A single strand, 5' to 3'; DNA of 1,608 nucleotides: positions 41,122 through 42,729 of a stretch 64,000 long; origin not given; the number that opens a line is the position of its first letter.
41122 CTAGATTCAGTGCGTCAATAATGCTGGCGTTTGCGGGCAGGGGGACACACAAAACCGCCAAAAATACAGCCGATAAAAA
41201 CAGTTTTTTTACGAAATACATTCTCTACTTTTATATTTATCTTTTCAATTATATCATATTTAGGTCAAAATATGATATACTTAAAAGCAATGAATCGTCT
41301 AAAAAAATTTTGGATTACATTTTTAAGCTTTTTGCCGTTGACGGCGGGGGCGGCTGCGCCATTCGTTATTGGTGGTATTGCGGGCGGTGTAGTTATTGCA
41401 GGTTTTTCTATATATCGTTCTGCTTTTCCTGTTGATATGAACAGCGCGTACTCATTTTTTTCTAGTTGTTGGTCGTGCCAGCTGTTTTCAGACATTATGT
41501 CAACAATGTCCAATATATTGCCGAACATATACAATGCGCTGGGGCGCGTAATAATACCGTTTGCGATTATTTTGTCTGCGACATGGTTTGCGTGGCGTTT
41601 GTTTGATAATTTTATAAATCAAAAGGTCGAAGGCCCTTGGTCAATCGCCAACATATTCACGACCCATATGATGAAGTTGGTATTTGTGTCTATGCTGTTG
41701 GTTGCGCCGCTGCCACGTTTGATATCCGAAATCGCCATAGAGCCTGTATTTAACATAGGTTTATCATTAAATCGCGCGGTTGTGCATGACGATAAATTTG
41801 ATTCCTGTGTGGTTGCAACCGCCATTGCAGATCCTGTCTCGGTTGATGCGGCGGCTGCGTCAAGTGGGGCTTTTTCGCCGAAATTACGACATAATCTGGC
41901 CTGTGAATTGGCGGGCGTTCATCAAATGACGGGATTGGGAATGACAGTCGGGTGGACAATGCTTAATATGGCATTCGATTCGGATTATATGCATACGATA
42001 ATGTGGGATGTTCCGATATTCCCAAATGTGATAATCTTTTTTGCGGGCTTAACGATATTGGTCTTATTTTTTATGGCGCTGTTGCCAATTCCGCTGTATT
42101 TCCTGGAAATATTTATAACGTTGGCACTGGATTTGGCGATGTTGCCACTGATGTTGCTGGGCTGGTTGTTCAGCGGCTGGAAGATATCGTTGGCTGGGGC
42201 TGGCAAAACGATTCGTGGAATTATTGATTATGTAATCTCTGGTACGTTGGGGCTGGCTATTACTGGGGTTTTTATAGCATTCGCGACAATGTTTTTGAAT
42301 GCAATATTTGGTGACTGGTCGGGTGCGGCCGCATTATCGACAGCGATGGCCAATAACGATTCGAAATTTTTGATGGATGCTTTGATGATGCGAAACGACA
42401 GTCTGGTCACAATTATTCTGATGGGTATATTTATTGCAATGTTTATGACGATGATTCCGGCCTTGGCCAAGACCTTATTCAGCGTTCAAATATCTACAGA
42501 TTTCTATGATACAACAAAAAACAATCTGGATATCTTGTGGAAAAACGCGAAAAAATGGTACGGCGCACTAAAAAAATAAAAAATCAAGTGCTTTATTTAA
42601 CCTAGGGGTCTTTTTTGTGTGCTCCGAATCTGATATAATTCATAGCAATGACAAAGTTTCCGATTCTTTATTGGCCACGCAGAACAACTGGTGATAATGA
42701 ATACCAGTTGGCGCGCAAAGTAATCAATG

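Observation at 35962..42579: Five-fold expansion of a TrbL/VirB6-like polytopic membrane protein in a 4+1 divergent arrangement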

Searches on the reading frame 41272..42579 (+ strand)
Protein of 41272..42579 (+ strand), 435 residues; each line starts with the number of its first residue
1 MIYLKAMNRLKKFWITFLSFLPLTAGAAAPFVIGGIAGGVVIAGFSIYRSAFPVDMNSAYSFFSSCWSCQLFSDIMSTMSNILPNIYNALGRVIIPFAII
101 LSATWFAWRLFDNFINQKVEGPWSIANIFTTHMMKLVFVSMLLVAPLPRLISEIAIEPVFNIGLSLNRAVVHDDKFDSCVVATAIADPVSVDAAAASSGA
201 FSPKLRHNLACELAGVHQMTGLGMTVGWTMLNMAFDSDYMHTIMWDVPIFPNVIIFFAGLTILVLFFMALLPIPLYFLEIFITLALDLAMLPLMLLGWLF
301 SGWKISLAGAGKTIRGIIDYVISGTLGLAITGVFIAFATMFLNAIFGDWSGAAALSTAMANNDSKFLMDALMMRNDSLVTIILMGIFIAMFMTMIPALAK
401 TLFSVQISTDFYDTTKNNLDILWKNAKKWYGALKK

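Call 3: search_protein_families(library=pfam, proteins=[window:41272-42579:+], max_evalue=1)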
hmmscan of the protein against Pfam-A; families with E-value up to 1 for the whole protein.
window:41272-42579:+ (435 aa): 0 families

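Call 4: search_protein_families(library=ncbifam, proteins=[window:41272-42579:+], max_evalue=1)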
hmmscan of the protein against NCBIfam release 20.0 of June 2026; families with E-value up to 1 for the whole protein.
window:41272-42579:+ (435 aa): 0 families

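Call 6: find_homologous_proteins(query=window:41272-42579:+, max_evalue=0.001)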
Query window:41272-42579:+ (435 aa): 917 proteins with E <= 0.001 among 8000 candidates; the best 120 are listed.
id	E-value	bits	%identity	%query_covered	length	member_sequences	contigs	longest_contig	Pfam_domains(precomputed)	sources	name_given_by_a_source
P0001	4.5e-278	940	99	100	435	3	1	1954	-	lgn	-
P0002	1.0e-243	827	85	99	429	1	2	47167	-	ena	-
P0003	1.1e-243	827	85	99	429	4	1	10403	-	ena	-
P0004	3.0e-243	826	85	99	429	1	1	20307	-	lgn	-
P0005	3.1e-243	826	85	99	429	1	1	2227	-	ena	-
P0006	3.6e-243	825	85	99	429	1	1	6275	-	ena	-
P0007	3.7e-243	825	85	99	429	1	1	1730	-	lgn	-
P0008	3.9e-243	825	85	99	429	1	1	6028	-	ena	-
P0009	5.1e-243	825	85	99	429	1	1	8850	-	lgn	-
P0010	5.6e-243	825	85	99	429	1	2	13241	-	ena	-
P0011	5.9e-243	825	85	99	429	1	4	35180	-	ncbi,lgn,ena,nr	ncbi:MAG: hypothetical protein J6Q44_01205 [Alphaproteobacteria bacterium]|nr:hypothetical protein [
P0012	7.9e-243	824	85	99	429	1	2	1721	-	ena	-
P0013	1.1e-242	824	85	99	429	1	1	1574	-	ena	-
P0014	1.5e-242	823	85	99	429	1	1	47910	-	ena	-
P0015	1.8e-242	823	85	99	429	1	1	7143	-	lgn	-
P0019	2.2e-241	820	84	99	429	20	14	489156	-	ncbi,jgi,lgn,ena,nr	ncbi:MAG: hypothetical protein E7008_02345 [Alphaproteobacteria bacterium]|nr:hypothetical protein [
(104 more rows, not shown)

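Call 7: search_solved_structures(query=window:41272-42579:+, max_evalue=10)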
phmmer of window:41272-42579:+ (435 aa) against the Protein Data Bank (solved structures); distinct sequences matched with E-value up to 10: 0.

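Call 9: find_encoding_contigs(protein=P0019, flank=10000, max_places=3)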
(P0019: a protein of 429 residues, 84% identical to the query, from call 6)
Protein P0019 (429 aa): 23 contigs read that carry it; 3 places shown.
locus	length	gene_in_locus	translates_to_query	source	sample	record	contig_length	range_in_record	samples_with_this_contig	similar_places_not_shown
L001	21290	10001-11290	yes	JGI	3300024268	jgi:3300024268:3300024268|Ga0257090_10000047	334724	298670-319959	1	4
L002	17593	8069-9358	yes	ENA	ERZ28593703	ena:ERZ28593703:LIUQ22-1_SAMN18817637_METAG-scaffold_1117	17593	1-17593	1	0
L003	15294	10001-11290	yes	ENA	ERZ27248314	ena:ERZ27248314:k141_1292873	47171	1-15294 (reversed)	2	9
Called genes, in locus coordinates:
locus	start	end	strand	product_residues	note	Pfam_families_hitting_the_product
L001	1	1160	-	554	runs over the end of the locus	PF17251:Pom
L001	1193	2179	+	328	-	PF04055:Radical_SAM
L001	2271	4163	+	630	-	PF05649:Peptidase_M13_N, PF01431:Peptidase_M13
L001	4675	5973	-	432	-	-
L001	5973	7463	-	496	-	-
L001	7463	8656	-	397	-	-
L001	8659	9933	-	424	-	-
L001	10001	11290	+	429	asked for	-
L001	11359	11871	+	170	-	-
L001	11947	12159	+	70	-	PF01197:Ribosomal_L31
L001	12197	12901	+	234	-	PF00459:Inositol_P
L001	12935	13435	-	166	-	PF05198:IF3_N, PF00707:IF3_C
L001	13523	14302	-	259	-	PF03167:UDG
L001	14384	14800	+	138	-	PF00691:OmpA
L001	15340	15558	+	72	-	PF13560:HTH_31 (faint)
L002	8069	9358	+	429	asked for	-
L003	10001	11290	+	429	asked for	-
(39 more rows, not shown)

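Call 12: find_related_loci(query=A1, collection=genome_contigs, flank=10000)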
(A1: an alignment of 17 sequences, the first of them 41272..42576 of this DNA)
Query A1 (435 aa) in genome_contigs; peptide patterns used: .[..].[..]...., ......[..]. (x = any residue, [..] = any of these).
371 stretches matched a pattern; 217 encode a relative of the query (tblastn E <= 1e-3); the best 80 are kept; 80 distinct loci.
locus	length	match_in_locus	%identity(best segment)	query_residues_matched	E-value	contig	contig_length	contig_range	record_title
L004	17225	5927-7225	85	1-433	0e+0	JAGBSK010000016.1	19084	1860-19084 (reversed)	MAG: Alphaproteobacteria bacterium isolate RGIG9404 Yak_Cecum-1__c323525, whole genome shotgun sequence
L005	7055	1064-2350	85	4-432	0e+0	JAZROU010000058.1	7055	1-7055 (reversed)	MAG: Candidatus Enterousia sp. isolate T1900045388_YK20190078.MAGScoT_cleanbin_000020 SGB_6918_k141_425214, whole genome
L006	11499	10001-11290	83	4-433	0e+0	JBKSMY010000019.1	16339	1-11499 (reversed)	MAG: Alphaproteobacteria bacterium isolate KS320-82 k141_1663597, whole genome shotgun sequence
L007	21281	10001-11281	83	4-430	0e+0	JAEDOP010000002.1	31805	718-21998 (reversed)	MAG: Alphaproteobacteria bacterium isolate MAG321 NODE_876_length_31805_cov_4.343433, whole genome shotgun sequence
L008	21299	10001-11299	82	1-433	0e+0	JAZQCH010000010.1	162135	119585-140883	MAG: Candidatus Enterousia sp. isolate T1900044638_TS20190104.MAGScoT_cleanbin_000052 SGB_1211_k141_1018789, whole genom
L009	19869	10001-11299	81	1-433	0e+0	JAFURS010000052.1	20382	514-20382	MAG: Alphaproteobacteria bacterium isolate RGIG4765 Roe_deer_Rectum.Co__c2266922, whole genome shotgun sequence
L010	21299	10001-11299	82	1-433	0e+0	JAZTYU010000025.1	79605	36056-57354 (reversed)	MAG: Candidatus Enterousia sp. isolate T1900045325_YK20190014.MAGScoT_cleanbin_000039 SGB_6437_k141_252735, whole genome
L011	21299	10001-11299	82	1-433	0e+0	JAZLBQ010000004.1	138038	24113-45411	MAG: Candidatus Enterousia sp. isolate T1900045063_TC20190056.MAGScoT_cleanbin_000013 SGB_4572_k141_2068917, whole genom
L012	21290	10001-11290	78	1-430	0e+0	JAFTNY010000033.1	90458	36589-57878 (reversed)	MAG: Alphaproteobacteria bacterium isolate RGIG3991 Roe_deer_Cecum-4__c203553, whole genome shotgun sequence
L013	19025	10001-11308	80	1-435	0e+0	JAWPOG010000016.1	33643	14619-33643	MAG: Alphaproteobacteria bacterium isolate KV104-158 k141_1082004, whole genome shotgun sequence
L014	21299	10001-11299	76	1-430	0e+0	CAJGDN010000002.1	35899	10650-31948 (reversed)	MAG: uncultured Alphaproteobacteria bacterium isolate MAG63 genome assembly, contig: k141_4710774_length_35899_cov_11.00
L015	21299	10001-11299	76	1-430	0e+0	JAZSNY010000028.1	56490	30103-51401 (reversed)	MAG: Candidatus Enterousia sp. isolate T1900044549_TS20190015.MAGScoT_cleanbin_000102 SGB_200_k141_2093955, whole genome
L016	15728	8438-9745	75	1-433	0e+0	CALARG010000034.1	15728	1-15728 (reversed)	MAG TPA_asm: uncultured Alphaproteobacteria bacterium isolate SRR6425825_bin.15_CONCOCT_v1.1_MAG genome assembly, contig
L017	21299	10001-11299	76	1-430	0e+0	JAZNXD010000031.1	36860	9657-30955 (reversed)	MAG: Candidatus Enterousia sp. isolate T1900044780_TS20190246.MAGScoT_cleanbin_000045 SGB_2551_k141_4451438, whole genom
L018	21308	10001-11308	75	1-433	0e+0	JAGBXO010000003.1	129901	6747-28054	MAG: Alphaproteobacteria bacterium isolate RGIG9538 Yak_Colon-2__c92938, whole genome shotgun sequence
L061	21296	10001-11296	65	4-433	0e+0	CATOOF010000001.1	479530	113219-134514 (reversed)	MAG TPA_asm: uncultured Alphaproteobacteria bacterium isolate MGG27543_1680015500 genome assembly, contig: SRR6440127_2,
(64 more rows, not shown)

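Call 37: predict_structure(alignment_id=A2)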
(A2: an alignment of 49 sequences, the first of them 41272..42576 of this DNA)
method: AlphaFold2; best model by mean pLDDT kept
length: 435 residues; sequences in the alignment: 49
mean_pLDDT: 65.5   pTM: 0.57
mean pLDDT of the five models: 65.5, 62.6, 61.8, 54.8, 54.3
residues with pLDDT >= 90: 0; 70-90: 213; 50-70: 159; < 50: 63
segments of 3 or more residues with pLDDT < 50: 1-52, 307-311, 433-435
pLDDT, mean of each block of 10 residues (from residue 1): 42 41 35 33 35 62 68 75 80 81 81 71 77 82 78 74 69 59 56 60 74 72 74 67 53 69 75 74 77 75 53 61 70 71 59 68 72 62 73 76 68 63 59 50
secondary structure, 60 per line:
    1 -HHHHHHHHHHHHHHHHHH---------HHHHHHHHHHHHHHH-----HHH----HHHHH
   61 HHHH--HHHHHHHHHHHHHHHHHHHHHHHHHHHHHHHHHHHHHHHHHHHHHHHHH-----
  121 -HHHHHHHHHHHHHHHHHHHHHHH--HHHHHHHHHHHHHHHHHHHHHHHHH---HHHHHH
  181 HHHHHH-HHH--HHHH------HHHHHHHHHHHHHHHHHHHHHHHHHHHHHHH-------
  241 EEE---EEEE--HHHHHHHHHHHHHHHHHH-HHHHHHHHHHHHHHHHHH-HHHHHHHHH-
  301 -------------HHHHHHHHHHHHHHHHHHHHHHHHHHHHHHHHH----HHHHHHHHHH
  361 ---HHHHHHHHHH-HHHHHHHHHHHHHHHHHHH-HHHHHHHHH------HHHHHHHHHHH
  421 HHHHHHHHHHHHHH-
elements in order: H2-19 H29-43 H56-64 H67-115 H122-144 H147-171 H175-186 H193-196 H203-233 E241-243 E247-250 H253-270 H272-289 H291-299 H314-346 H351-360 H364-373 H375-393 H395-403 H410-434

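Call 40: fold_search(model_id=the predicted structure, library=pdb)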
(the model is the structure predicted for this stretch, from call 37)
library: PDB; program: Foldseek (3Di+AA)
matches with E <= 10: 597; with E <= 0.001: 0
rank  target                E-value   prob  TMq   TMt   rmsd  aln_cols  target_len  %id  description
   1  8rt9_F                1.9e-02  1.00  0.35  0.49   8.7       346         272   15  Stalk complex full-length structure (TrwJ/VirB5-TrwI/VirB6) from the fully-assembled R388 type IV secretion system det (released 2024-06-19)
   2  7o3v_G                2.6e-02  1.00  0.34  0.49   9.0       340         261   15  Stalk complex structure (TrwJ/VirB5-TrwI/VirB6) from the fully-assembled R388 type IV secretion system determined by c (released 2022-06-22)
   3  8rtd_L                2.8e-02  1.00  0.36  0.53  10.8       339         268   13  Stalk-Arches-IMC structure from the fully-assembled R388 type IV secretion system determined by cryo-EM. (released 2024-06-19)
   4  9f63                  3.0e-02  0.33  0.14  0.14  26.3       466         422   12  Crystal structure of Saccharomyces cerevisiae pH nine-sensitive protein 1 (PNS1) (released 2024-05-15)
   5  6v9z_A                4.6e-02  0.44  0.13  0.10  32.6       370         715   13  Cryo-EM structure of PCAT1 bound to its CtA peptide substrate (released 2020-01-22)
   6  7o3v_J                5.2e-02  1.00  0.36  0.53   7.7       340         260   15  Stalk complex structure (TrwJ/VirB5-TrwI/VirB6) from the fully-assembled R388 type IV secretion system determined by c (released 2022-06-22)
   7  7o3v_F                5.4e-02  1.00  0.36  0.52   7.5       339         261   14  Stalk complex structure (TrwJ/VirB5-TrwI/VirB6) from the fully-assembled R388 type IV secretion system determined by c (released 2022-06-22)
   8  6qv1_A                1.2e-01  0.44  0.16  0.14  30.4       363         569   12  Structure of ATPgS-bound outward-facing TM287/288 in complex with nanobody Nb_TM1 (released 2019-05-29)
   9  8vp5_A                1.5e-01  0.23  0.14  0.10  32.2       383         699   13  Cryo-EM structure of the ABC transporter PCAT1 bound with ADP and Substrate (released 2024-10-30)
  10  6qv0_D                1.5e-01  0.20  0.13  0.12  30.6       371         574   13  Structure of ATP-bound outward-facing TM287/288 in complex with sybody Sb_TM35 (released 2019-05-29)
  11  7udn_B                1.6e-01  0.77  0.21  0.29  32.1       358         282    9  Crystal structure of designed helical repeat protein RPB_PLP1_R6 in alternative conformation 2 (released 2023-03-22)
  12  4ry2_B                1.6e-01  0.25  0.14  0.10  31.9       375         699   13  Crystal structure of the peptidase-containing ABC transporter PCAT1 (released 2015-07-22)
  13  8vp5_B                1.9e-01  0.18  0.12  0.09  31.8       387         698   12  Cryo-EM structure of the ABC transporter PCAT1 bound with ADP and Substrate (released 2024-10-30)
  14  5yck                  2.6e-01  0.20  0.17  0.16  28.9       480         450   12  Crystal structure of a MATE family protein derived from Camelina sativa at 2.3 angstrom (released 2017-09-27)
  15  6nc9                  2.6e-01  0.14  0.13  0.12  27.8       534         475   11  Lipid II flippase MurJ, outward-facing conformation (released 2019-04-17)
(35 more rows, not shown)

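Call 57: search_protein_families(library=pfam, proteins=[L061:14916-16181:-], max_evalue=0.01)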
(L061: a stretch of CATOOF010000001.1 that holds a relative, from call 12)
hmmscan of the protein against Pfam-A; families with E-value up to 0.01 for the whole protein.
L061:14916-16181:- (421 aa): 27 families (the best 25 are shown)
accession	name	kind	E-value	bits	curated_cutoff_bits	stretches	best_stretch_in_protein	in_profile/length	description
PF12002.13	MgsA_C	-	1.8e-57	194.3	27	1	250-414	2-166/167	MgsA AAA+ ATPase C terminal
PF16193.11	AAA_assoc_2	-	7.6e-21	74.6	34.3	1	174-248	3-81/81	AAA C-terminal domain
PF00004.35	AAA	-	2.1e-17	64.2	21.2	1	44-150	1-125/131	ATPase family associated with various cellular activities (AAA)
PF05496.18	RuvB_N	-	8.5e-15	55.3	27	1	11-136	1-124/159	Holliday junction DNA helicase RuvB P-loop domain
PF07728.20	AAA_5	-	4.5e-10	40.1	22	1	43-132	1-101/139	AAA domain (dynein-related subfamily)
PF01078.27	Mg_chelatase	-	2.1e-06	27.7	20.3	1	42-62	23-43/207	Magnesium chelatase, subunit ChlI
PF13191.12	AAA_16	-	4e-06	27.9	32.6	1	36-68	19-51/167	AAA ATPase domain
PF00158.32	Sigma54_activat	-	6e-06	26.5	20.2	1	97-135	93-131/168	Sigma-54 interaction domain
PF13401.12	AAA_22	-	2.6e-05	25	27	1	43-72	7-39/130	AAA domain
PF14532.12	Sigma54_activ_2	-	2.9e-05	24.8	25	1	41-124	21-96/138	Sigma-54 interaction domain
PF06068.19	TIP49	-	6.2e-05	22.8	23.8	1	17-85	24-96/347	TIP49 P-loop domain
PF13173.12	AAA_14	-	0.00017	22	27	1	44-130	5-97/129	AAA domain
PF13604.12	AAA_30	-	0.00022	21.4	27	1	44-133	21-126/191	AAA domain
PF13245.12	AAA_19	-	0.00028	21.5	25.1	0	41-64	11-34/134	AAA domain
PF07724.20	AAA_2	-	0.0003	21.3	27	1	41-127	3-105/166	AAA domain (Cdc48 subfamily)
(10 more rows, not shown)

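Call 59: search_protein_representatives(alignment_id=A2)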
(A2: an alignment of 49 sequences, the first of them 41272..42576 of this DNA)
Query: 49 sequences, 429 profile positions. Proteins with E-value up to 0.001 (for the whole library): 1068; up to 1e-10: 372; up to 1e-30: 49. The best 150 are listed.
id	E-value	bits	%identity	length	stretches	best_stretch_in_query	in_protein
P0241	1.1e-163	561.9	-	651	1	1-425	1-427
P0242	4.3e-161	553.4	-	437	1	1-428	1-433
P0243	1.7e-143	495.4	-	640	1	1-425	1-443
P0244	1.5e-131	456.0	-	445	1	5-427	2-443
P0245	8.1e-131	453.6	-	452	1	2-422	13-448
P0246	2.2e-119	416.0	-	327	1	1-248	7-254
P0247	5.8e-119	414.6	-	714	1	4-428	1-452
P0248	2.2e-103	363.2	-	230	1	199-429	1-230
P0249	9.8e-99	347.9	-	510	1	1-427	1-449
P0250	2.8e-96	339.8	-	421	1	15-428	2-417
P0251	4.5e-87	309.5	-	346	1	89-416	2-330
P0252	8.7e-86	305.2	-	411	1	36-429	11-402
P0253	2.4e-81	290.6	-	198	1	1-202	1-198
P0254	4.0e-73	263.5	-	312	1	1-324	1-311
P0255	2.2e-69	251.2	-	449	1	3-424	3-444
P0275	2.8e-35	138.8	-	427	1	2-427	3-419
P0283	7.7e-33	130.8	-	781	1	56-423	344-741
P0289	3.9e-31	125.2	-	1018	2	167-424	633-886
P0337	9.4e-21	91.0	-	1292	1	53-384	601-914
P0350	5.8e-18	81.8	-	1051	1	51-380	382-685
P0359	3.1e-17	79.3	-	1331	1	50-373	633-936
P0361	3.5e-17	79.2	-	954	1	27-380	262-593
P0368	6.9e-17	78.2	-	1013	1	37-376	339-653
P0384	5.3e-16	75.3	-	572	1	55-395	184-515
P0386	5.9e-16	75.2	-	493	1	14-417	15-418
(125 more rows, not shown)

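Call 65: search_protein_families(library=pfam, alignment_id=A5, max_evalue=0.01)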
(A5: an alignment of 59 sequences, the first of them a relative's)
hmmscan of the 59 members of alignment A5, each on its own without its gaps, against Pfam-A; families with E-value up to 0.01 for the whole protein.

A. member 1, P0283 (781 aa): 0 families

B. families by the number of members that match (of 59 scanned): 8 families
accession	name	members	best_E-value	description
PF04610.19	TrbL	18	2.4e-08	TrbL/VirB6 plasmid conjugal transfer protein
PF01551.29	Peptidase_M23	10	2e-19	Peptidase family M23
PF21277.2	T6SS_VgrG3-like_C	3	8e-07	Type VI secretion system spike protein VgrG3-like, C-terminal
PF21726.2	DUF6862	2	0.00026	Family of unknown function (DUF6862)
PF05593.20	RHS_repeat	1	3.1e-05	RHS Repeat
PF22813.1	TcaA_2nd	1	0.00023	TcaA protein second domain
PF17629.7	DUF5510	1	0.00074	Family of unknown function (DUF5510)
PF14282.11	FlxA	1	0.0025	FlxA-like protein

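Call 69: list_cluster_members(proteins=[P0386, P0361, P0350, P0368, P0384, P0337, P0359, P0289, P0283, P0275])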
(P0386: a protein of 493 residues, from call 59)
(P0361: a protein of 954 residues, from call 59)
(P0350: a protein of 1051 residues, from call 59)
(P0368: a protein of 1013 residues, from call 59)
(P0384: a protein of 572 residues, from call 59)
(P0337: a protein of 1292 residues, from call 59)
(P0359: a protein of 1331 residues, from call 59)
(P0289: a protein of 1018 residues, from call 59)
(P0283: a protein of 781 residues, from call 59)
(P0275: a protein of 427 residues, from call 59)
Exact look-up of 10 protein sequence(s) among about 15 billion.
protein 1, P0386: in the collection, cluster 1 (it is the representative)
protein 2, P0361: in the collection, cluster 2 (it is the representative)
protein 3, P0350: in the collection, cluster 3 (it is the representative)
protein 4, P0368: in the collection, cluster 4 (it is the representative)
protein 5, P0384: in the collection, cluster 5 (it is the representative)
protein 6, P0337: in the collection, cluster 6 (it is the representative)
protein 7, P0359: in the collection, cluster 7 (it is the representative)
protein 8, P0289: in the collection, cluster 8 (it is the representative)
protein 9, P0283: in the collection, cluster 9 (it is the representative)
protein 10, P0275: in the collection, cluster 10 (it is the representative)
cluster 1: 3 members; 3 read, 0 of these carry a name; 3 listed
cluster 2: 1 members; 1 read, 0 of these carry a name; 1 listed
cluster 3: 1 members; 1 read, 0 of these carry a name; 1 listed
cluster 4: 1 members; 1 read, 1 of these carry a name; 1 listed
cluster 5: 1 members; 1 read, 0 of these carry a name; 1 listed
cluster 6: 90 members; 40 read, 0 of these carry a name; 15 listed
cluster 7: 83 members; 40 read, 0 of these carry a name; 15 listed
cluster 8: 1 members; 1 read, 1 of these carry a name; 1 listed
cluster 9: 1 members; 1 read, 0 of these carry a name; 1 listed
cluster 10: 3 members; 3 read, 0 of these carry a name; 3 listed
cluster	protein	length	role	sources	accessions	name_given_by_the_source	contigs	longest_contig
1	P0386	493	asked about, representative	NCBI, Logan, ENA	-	-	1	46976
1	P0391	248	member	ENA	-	-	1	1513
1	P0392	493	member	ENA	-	-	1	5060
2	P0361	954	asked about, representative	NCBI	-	-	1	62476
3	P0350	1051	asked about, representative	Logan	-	-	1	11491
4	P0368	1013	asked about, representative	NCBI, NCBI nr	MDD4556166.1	MAG: peptidoglycan DD-metalloendopeptidase family protein [Alphaproteobacteria bacterium] | peptidoglycan DD-metalloendopeptidase family protein [Alphaproteobacteria bacterium]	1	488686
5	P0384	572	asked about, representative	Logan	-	-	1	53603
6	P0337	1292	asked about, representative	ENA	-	-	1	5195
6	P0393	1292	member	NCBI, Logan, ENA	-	-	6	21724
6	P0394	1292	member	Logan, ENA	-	-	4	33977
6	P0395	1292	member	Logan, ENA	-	-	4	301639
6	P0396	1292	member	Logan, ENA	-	-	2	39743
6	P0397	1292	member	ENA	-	-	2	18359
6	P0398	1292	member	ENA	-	-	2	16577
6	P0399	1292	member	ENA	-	-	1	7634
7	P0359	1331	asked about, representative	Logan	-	-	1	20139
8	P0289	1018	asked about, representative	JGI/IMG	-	hypothetical protein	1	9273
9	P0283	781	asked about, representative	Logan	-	-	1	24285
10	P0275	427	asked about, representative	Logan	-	-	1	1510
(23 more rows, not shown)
